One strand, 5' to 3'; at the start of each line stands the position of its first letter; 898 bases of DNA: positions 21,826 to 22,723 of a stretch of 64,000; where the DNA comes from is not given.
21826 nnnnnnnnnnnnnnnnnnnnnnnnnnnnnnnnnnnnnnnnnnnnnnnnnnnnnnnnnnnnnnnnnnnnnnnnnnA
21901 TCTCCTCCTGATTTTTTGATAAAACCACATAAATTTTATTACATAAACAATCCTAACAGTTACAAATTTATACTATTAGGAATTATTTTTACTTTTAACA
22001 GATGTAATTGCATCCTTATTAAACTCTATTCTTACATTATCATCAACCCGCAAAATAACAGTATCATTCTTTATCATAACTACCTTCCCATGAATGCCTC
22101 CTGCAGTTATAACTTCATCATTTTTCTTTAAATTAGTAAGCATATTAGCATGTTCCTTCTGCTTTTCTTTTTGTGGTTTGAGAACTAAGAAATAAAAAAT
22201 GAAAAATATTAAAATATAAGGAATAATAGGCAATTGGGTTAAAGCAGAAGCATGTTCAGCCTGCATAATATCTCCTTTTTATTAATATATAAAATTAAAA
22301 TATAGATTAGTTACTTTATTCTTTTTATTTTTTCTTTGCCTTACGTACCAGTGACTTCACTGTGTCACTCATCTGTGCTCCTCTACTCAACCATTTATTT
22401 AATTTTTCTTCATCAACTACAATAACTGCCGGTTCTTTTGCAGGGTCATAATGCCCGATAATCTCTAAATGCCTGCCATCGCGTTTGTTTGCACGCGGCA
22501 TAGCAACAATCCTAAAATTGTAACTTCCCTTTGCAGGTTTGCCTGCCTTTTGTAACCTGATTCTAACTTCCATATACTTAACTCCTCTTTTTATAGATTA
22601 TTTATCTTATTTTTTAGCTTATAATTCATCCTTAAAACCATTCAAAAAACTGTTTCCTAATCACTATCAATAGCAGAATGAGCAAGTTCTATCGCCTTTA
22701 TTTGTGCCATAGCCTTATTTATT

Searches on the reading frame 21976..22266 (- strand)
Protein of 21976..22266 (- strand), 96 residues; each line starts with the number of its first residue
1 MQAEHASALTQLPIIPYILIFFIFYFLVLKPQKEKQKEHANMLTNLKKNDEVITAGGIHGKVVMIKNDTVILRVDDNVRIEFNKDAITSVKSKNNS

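Call 90: search_protein_families(library=pfam, proteins=[window:21976-22266:-], max_evalue=0.00001)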
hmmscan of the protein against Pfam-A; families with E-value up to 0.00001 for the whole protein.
window:21976-22266:- (96 aa): 1 family
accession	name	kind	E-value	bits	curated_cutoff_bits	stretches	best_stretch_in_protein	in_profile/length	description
PF02699.20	YajC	-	2.5e-29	101.4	28.2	1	14-88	3-77/78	Preprotein translocase subunit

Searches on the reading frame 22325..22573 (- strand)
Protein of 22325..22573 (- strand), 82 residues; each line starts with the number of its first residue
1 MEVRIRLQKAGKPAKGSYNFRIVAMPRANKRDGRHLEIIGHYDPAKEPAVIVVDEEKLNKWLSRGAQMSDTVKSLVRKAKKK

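Call 90: search_protein_families(library=pfam, proteins=[window:22325-22573:-], max_evalue=0.00001)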
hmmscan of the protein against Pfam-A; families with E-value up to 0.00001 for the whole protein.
window:22325-22573:- (82 aa): 1 family
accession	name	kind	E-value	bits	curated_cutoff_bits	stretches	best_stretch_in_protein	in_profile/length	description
PF00886.24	Ribosomal_S16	-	1.5e-16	60.5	27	1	19-69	9-62/62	Ribosomal protein S16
